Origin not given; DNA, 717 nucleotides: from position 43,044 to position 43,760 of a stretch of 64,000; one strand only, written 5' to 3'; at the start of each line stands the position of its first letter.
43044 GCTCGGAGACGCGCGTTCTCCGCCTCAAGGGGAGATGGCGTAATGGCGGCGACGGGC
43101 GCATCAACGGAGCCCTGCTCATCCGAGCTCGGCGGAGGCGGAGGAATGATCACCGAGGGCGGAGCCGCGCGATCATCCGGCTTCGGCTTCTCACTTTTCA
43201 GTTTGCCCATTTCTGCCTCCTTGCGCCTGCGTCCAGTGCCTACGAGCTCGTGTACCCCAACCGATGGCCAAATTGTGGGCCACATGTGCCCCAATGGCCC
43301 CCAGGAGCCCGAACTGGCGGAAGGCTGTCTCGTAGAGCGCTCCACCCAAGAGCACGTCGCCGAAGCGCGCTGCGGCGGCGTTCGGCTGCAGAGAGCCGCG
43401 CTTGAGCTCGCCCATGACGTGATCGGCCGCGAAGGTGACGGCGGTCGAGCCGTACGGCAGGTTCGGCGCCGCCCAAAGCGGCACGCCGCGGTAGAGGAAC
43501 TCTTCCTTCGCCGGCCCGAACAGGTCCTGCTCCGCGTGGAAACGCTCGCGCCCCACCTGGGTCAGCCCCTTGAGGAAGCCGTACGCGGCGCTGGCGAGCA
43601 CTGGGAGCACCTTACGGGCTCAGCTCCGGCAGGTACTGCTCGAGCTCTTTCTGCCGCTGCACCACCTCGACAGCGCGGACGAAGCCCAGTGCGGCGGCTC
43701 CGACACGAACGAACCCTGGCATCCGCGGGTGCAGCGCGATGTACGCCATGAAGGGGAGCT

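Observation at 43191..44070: CPBP-family intramembrane protease (EExxxR / FxxxH / HxxxN) embedded in the leftward block, possibly split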

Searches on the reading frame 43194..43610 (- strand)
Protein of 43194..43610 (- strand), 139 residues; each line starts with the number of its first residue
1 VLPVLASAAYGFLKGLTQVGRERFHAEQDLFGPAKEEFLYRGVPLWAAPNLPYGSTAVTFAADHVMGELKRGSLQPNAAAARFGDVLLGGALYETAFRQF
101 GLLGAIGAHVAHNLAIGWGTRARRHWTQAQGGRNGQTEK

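Call 3: search_protein_families(library=pfam, proteins=[window:43194-43610:-], max_evalue=1)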
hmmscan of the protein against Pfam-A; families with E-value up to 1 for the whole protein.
window:43194-43610:- (139 aa): 1 family
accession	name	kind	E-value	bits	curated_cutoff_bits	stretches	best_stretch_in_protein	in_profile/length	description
PF02517.21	Rce1-like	-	0.00034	21.3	22.4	1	30-114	13-92/93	Type II CAAX prenyl endopeptidase Rce1-like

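Call 6: find_homologous_proteins(query=window:43194-43610:-, max_evalue=0.01)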
Query window:43194-43610:- (139 aa): 36 proteins with E <= 0.01 among 89 candidates.
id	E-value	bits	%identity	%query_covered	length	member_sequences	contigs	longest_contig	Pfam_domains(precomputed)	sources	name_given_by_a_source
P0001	7.6e-85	300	100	98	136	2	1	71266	-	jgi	jgi:hypothetical protein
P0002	5.3e-59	216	75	90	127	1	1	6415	-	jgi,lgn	jgi:hypothetical protein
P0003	1.3e-56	209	75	90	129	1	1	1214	-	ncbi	-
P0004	1.6e-55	205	72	89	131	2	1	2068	-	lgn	-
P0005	6.4e-55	203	71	89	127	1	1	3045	-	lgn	-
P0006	5.0e-54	200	71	89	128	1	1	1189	-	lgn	-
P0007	2.9e-49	185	69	89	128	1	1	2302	PF02517.22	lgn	-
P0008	6.3e-43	164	63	88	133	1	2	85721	-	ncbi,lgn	-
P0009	4.8e-42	161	61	87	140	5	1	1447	PF02517.22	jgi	-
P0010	1.4e-39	154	59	88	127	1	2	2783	-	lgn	-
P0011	1.4e-38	150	58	94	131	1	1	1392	-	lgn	-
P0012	2.3e-38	150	59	88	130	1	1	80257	-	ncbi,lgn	-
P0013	2.5e-37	146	57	87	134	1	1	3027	-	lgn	-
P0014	2.4e-35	140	55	86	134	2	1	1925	-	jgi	-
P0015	2.9e-35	139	54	86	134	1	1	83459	-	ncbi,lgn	-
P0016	6.1e-35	138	56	87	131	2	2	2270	PF02517.22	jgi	jgi:membrane protease YdiL (CAAX protease family)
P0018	4.5e-34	136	59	81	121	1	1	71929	PF02517.22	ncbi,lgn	-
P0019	1.8e-33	134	54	87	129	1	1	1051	PF02517.22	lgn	-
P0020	2.7e-33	133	54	87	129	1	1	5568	PF02517.22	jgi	-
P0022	5.2e-32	129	53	88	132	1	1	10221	PF02517.22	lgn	-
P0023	1.1e-31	128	56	87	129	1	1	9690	PF02517.22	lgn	-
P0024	1.6e-31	127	55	87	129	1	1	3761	PF02517.22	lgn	-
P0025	4.4e-30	123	52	86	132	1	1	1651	PF02517.22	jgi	jgi:membrane protease YdiL (CAAX protease family)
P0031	1.0e-18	86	46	89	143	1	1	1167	PF02517.22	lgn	-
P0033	1.5e-18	85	40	92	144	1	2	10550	PF02517.22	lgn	-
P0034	1.7e-15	75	38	89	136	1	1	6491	PF02517.22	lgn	-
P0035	8.7e-15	73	45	87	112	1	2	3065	PF02517.22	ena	-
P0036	6.7e-13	67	42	88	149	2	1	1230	PF02517.22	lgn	-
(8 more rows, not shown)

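Call 7: search_protein_families(library=phrogs, proteins=[window:43194-43610:-], max_evalue=0.01)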
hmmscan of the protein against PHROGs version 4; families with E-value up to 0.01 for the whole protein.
window:43194-43610:- (139 aa): 0 families

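Call 14: predict_structure(alignment_id=A1)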
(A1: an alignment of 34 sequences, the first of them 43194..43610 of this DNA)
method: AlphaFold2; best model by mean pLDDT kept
length: 139 residues; sequences in the alignment: 34
mean_pLDDT: 95.4   pTM: 0.86
mean pLDDT of the five models: 95.4, 95.2, 95.0, 94.9, 94.8
residues with pLDDT >= 90: 126; 70-90: 8; 50-70: 5; < 50: 0
segments of 3 or more residues with pLDDT < 50: none
pLDDT, mean of each block of 10 residues (from residue 1): 97 95 94 98 98 98 98 97 98 98 98 97 94 73
secondary structure, 60 per line:
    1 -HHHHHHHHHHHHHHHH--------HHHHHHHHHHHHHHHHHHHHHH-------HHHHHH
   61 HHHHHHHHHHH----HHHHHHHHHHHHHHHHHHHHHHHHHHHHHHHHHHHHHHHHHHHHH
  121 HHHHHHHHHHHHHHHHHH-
elements in order: H2-17 H26-47 H55-71 H76-138

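Call 15: find_encoding_contigs(protein=P0008, flank=10000, max_places=2)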
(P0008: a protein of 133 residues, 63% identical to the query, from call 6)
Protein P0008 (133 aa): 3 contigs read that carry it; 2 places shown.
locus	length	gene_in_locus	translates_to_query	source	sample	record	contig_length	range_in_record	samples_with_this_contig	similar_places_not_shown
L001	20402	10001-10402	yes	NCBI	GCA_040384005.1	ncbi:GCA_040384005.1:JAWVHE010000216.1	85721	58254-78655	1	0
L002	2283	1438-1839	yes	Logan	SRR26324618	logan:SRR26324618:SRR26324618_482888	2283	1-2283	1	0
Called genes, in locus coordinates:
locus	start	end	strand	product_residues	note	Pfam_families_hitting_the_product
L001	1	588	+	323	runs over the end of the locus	-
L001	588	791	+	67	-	-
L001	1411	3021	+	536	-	-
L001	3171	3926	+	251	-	-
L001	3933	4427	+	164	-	-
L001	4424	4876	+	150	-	-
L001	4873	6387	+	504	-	-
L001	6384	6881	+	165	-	-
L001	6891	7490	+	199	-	-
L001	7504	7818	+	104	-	-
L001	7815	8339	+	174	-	-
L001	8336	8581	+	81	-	-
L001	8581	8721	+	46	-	-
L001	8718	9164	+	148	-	-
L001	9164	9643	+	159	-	-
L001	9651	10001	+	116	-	-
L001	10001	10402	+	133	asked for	-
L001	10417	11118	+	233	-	PF13392:HNH_3, PF00847:AP2 (weak)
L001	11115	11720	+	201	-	-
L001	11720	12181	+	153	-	-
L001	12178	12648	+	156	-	PF02557:VanY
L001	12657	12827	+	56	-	PF11752:DUF3309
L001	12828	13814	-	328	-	-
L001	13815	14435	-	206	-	-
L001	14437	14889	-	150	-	-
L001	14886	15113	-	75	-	-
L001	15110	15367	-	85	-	-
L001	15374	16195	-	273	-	PF00589:Phage_integrase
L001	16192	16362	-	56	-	-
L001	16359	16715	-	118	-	-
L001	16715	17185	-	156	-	-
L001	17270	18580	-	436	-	-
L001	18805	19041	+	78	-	-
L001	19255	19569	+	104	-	-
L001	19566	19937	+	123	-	-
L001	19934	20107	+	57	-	-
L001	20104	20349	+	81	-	-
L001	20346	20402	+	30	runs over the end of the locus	-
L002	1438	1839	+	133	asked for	-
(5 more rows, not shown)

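Call 17: find_encoding_contigs(protein=P0012, flank=10000, max_places=1)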
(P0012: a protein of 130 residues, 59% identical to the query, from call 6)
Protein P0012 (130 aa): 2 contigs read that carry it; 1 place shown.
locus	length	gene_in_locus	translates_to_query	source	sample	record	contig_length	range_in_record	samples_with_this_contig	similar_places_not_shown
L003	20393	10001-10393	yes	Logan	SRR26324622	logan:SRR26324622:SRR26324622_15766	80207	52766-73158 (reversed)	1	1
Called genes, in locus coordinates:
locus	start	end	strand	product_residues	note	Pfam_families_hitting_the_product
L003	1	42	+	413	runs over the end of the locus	-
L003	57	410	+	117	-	-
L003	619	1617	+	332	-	-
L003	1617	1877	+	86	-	-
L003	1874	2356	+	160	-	-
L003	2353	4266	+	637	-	PF00657:Lipase_GDSL (weak), PF13472:Lipase_GDSL_2, PF17182:OSK (faint)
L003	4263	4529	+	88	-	-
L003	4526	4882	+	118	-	-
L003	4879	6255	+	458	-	-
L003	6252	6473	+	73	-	-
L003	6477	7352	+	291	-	-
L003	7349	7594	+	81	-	-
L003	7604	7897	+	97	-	-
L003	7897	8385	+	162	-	-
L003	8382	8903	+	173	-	-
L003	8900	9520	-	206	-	PF13392:HNH_3 (weak)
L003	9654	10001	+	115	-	-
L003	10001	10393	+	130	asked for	-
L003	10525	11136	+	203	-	PF13392:HNH_3 (weak), PF00847:AP2 (weak)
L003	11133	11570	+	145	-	-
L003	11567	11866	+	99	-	-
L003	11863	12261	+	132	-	-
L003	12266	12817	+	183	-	PF02557:VanY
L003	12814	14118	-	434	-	-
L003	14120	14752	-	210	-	-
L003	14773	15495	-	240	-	-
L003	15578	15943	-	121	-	PF01242:PTPS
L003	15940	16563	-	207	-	PF25680:Mom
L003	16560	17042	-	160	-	-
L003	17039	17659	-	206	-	PF00589:Phage_integrase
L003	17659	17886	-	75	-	-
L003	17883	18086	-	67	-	-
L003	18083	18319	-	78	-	-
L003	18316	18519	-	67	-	-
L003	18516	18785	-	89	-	PF27050:Phage_P22_Y8K6 (weak)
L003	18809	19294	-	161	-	-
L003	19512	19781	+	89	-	-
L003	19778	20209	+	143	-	-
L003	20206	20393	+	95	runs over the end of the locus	-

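Call 18: find_encoding_contigs(protein=P0015, flank=10000, max_places=1)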
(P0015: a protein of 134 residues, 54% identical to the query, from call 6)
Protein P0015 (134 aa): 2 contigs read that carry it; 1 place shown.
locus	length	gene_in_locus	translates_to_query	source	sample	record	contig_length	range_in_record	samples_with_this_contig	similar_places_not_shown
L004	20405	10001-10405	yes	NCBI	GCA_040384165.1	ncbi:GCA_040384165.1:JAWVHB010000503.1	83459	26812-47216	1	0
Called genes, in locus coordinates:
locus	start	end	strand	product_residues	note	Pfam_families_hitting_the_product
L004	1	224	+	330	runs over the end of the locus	-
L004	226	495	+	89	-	-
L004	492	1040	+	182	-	-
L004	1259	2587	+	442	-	-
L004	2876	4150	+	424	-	-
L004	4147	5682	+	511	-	-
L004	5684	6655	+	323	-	-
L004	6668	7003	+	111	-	-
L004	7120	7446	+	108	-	-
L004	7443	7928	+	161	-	-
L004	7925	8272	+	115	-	PF20137:BubE (faint)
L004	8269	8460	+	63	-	-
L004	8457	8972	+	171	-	-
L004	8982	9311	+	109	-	-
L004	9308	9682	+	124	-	-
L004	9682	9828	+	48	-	-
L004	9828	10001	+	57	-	-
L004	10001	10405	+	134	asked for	-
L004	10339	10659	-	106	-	-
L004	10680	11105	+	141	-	-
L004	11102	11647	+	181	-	PF02557:VanY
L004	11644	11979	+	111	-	-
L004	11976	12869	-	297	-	-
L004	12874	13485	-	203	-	-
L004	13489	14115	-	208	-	-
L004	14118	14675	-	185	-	-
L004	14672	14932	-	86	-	-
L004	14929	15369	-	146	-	-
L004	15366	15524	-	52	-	-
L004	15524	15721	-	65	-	-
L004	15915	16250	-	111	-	-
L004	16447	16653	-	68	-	-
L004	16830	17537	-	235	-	-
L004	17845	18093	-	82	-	-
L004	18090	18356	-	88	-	-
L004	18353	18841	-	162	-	-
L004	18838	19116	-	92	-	-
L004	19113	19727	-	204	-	-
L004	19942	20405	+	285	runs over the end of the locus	PF00589:Phage_integrase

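Call 19: find_encoding_contigs(protein=P0018, flank=10000, max_places=1)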
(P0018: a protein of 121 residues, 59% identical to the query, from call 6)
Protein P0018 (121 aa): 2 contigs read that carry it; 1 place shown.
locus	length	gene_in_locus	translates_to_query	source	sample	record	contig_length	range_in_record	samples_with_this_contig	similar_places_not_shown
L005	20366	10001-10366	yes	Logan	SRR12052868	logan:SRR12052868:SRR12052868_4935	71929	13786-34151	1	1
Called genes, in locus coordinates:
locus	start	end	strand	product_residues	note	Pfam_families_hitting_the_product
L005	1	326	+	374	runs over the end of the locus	-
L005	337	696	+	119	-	-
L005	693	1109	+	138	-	-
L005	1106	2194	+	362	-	PF13385:Laminin_G_3 (weak)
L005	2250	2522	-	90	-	-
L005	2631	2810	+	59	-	-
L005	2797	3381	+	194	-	-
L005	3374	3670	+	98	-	PF01381:HTH_3 (weak)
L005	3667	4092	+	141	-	-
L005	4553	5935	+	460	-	PF00535:Glycos_transf_2, PF13641:Glyco_tranf_2_3 (faint), PF13632:Glyco_trans_2_3 (faint)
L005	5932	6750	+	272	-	PF05711:TylF, PF13578:Methyltransf_24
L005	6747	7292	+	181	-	-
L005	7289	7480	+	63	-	-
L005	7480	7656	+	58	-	-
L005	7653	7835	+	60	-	-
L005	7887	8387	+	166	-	-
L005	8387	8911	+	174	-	-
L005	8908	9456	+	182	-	PF00908:dTDP_sugar_isom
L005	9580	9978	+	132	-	-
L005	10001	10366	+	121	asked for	PF02517:Rce1-like (faint)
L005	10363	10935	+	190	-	-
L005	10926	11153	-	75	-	-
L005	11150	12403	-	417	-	-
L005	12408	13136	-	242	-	-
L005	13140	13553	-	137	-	-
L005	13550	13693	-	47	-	-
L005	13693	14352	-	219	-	-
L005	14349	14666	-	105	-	-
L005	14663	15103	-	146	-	PF01242:PTPS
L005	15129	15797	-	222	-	-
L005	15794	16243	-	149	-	-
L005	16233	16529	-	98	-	-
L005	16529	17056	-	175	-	-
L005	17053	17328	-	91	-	-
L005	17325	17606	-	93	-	-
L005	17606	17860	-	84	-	-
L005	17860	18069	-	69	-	-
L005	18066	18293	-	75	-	-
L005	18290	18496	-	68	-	-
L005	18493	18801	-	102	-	-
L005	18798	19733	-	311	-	-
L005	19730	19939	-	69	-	-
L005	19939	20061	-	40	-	-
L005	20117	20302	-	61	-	-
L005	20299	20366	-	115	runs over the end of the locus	-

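Call 20: fold_search(model_id=the predicted structure, library=pdb)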
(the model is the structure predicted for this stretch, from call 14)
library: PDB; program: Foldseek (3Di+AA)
matches with E <= 10: 173; with E <= 0.001: 0
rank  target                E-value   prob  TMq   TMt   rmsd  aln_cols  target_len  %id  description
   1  4kjs_A                5.6e-01  0.16  0.24  0.13  12.1       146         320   14  Structure of native YfkE (released 2013-06-26)
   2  2vof_A                7.5e-01  0.13  0.20  0.19  11.6       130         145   14  Structure of mouse A1 bound to the Puma BH3-domain (released 2008-03-04)
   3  2vof_C                8.8e-01  0.16  0.24  0.23  10.8       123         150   14  Structure of mouse A1 bound to the Puma BH3-domain (released 2008-03-04)
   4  3mk8_A                9.2e-01  0.15  0.23  0.23  11.3       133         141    8  The MCL-1 BH3 Helix is an Exclusive MCL-1 Inhibitor and Apoptosis Sensitizer (released 2010-06-23)
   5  9lki_A                1.5e+00  0.20  0.31  0.33  11.1       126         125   12  N-terminal domain (NTD) structure of aciniform spidroin 1(AcSp1) from Latrodectus hesperus (released 2025-10-01)
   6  3tx3_A                1.5e+00  0.16  0.29  0.22   9.3       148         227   11  CysZ, a putative sulfate permease (released 2011-11-09)
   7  9kl5                  1.6e+00  0.16  0.28  0.12   8.9       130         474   15  Cryo-EM strucuture of human OAT1 in complex with probenecid (released 2025-11-05)
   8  2vog_A                1.6e+00  0.13  0.26  0.26  10.7       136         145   15  Structure of mouse A1 bound to the Bmf BH3-domain (released 2008-03-04)
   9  7ccl_C                1.7e+00  0.13  0.25  0.24  11.5       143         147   12  Crystal structure of human BFK (released 2021-06-23)
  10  3mqp_A                1.9e+00  0.08  0.21  0.20  11.2       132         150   18  Crystal Structure of human BFL-1 in complex with NOXA BH3 peptide, Northeast Structural Genomics Consortium Target HR2 (released 2010-06-02)
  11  6ckv_MODEL_1_A        1.9e+00  0.08  0.22  0.21  12.5       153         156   18  Solution NMR structure of human BOK (released 2018-05-09)
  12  6d79_A                2.2e+00  0.15  0.29  0.22   9.2       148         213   13  Structure of CysZ, a sulfate permease from Pseudomonas Fragi (released 2018-05-16)
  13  2voh_A                2.2e+00  0.11  0.25  0.23  11.7       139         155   13  Structure of mouse A1 bound to the Bak BH3-domain (released 2008-03-04)
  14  2m5b_MODEL_1_A        2.4e+00  0.08  0.21  0.18  13.0       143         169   10  The NMR structure of the BID-BAK complex (released 2013-04-17)
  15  9b3j_N                2.4e+00  0.06  0.20  0.14  18.0       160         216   12  Artemia franciscana ATP synthase state 2 (composite structure), pH 8.0 (released 2025-03-26)
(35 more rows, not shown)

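Call 23: search_protein_families(library=ncbifam, proteins=[window:43194-43610:-, P0009, P0033, P0036], max_evalue=0.1)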
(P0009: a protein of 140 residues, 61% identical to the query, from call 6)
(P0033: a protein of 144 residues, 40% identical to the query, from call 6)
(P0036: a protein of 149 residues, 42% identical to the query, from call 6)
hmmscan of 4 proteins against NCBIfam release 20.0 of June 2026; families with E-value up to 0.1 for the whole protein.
window:43194-43610:- (139 aa): 0 families

P0009 (140 aa): 0 families

P0033 (144 aa): 0 families

P0036 (149 aa): 2 families
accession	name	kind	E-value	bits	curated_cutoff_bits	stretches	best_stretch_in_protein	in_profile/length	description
NF033192.3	CPBP_JDVT_MrtJ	equivalog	0.0096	16.6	75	1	50-116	33-94/98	JDVT-CTERM system glutamic-type intramembrane protease MrtJ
NF040914.1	Mrt_core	domain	0.013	15.5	100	1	50-119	39-103/108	myxosortase family intramembrane protease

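Call 24: search_solved_structures(query=A1, max_evalue=10, show_alignments=2)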
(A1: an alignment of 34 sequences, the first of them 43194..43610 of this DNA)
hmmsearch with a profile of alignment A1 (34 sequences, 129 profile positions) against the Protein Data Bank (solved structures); distinct sequences matched with E-value up to 10: 1.
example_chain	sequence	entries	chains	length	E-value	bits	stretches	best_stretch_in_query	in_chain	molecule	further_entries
7am2_BU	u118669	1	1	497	1.4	11.8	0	19-53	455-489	GTPase Der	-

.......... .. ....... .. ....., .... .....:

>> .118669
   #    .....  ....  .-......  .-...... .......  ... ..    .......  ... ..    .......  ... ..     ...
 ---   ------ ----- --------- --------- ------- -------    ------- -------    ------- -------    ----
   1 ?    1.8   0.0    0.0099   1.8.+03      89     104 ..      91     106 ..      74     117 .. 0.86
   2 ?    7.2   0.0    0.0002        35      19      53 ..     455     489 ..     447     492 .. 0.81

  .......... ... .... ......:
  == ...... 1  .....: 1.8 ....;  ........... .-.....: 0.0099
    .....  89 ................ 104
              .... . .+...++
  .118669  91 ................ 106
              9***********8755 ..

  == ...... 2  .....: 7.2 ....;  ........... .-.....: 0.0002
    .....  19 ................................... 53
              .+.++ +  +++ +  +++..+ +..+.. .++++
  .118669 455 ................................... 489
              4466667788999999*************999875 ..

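Call 26: search_protein_families(library=pfam, alignment_id=A1, max_evalue=0.01)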
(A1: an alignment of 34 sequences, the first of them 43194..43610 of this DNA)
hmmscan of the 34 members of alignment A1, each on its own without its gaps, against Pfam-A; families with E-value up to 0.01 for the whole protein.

A. member 1, window:43194-43610:- (139 aa): 1 family
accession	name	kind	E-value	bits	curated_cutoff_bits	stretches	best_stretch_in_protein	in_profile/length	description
PF02517.21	Rce1-like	-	0.00034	21.3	22.4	1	30-114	13-92/93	Type II CAAX prenyl endopeptidase Rce1-like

B. families by the number of members that match (of 34 scanned): 1 family
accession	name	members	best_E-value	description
PF02517.21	Rce1-like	34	1.2e-07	Type II CAAX prenyl endopeptidase Rce1-like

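Call 30: search_protein_representatives(alignment_id=A1)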
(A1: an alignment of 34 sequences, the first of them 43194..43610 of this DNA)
Query: 34 sequences, 129 profile positions. Proteins with E-value up to 0.001 (for the whole library): 106; up to 1e-10: 61; up to 1e-30: 17. The best 106 are listed.
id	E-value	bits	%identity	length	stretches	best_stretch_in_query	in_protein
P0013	3.7e-52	191.6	-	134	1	2-127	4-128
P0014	6.0e-52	190.9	-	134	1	2-127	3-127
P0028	7.2e-48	177.7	-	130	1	2-127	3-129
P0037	9.0e-42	158.0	-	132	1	2-127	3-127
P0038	6.8e-39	148.7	-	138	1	1-125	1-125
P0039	4.8e-38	145.9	-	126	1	1-126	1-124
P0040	4.7e-35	136.2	-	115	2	59-127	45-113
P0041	5.9e-35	135.9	-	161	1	2-125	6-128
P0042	1.2e-33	131.7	-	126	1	1-125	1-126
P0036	1.6e-33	131.3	-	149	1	1-127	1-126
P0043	2.3e-33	130.8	-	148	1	1-127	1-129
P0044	5.7e-32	126.3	-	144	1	1-123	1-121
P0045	7.8e-32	125.8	-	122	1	1-127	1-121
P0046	1.5e-31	124.9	-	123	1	1-126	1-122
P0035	3.4e-31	123.8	-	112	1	1-123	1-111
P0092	9.4e-11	57.7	-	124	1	3-123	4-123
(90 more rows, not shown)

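Call 32: find_related_loci(query=A1, collection=viral_contigs, flank=10000)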
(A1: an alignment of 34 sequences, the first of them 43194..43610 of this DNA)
Query A1 (139 aa) in viral_contigs; peptide patterns used: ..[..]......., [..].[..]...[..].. (x = any residue, [..] = any of these).
46 stretches matched a pattern, but none encodes a relative of the query by tblastn (E <= 1e-3).

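Call 35: find_related_loci(query=A1, collection=genome_contigs, flank=10000)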
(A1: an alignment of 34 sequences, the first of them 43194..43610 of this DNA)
Query A1 (139 aa) in genome_contigs; peptide patterns used: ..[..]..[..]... (x = any residue, [..] = any of these).
86 stretches matched a pattern, but none encodes a relative of the query by tblastn (E <= 1e-3).

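Call 36: find_related_loci(query=A1, collection=metagenome_contigs, flank=10000)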
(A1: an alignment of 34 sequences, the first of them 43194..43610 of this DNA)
Query A1 (139 aa) in metagenome_contigs; peptide patterns used: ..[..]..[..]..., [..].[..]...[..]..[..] (x = any residue, [..] = any of these).
334 stretches matched a pattern; 11 encode a relative of the query (tblastn E <= 1e-3); 11 distinct loci.
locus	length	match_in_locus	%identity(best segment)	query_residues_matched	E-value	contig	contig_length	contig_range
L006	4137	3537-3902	60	3-123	1e-47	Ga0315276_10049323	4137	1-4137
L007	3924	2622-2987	61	3-123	9e-48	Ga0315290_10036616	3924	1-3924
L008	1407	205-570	58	3-124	2e-48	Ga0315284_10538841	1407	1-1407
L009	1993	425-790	56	3-123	1e-41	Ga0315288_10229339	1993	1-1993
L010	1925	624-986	55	4-123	5e-41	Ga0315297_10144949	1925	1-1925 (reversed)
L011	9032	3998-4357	52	5-123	3e-39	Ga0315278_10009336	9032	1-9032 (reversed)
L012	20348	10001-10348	59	4-117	7e-39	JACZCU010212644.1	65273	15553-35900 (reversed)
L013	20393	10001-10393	55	3-124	2e-41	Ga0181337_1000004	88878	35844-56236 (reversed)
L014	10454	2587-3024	41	3-137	1e-25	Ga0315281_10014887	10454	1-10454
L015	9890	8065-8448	44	1-119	6e-25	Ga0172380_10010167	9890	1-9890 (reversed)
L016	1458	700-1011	35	12-121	2e-14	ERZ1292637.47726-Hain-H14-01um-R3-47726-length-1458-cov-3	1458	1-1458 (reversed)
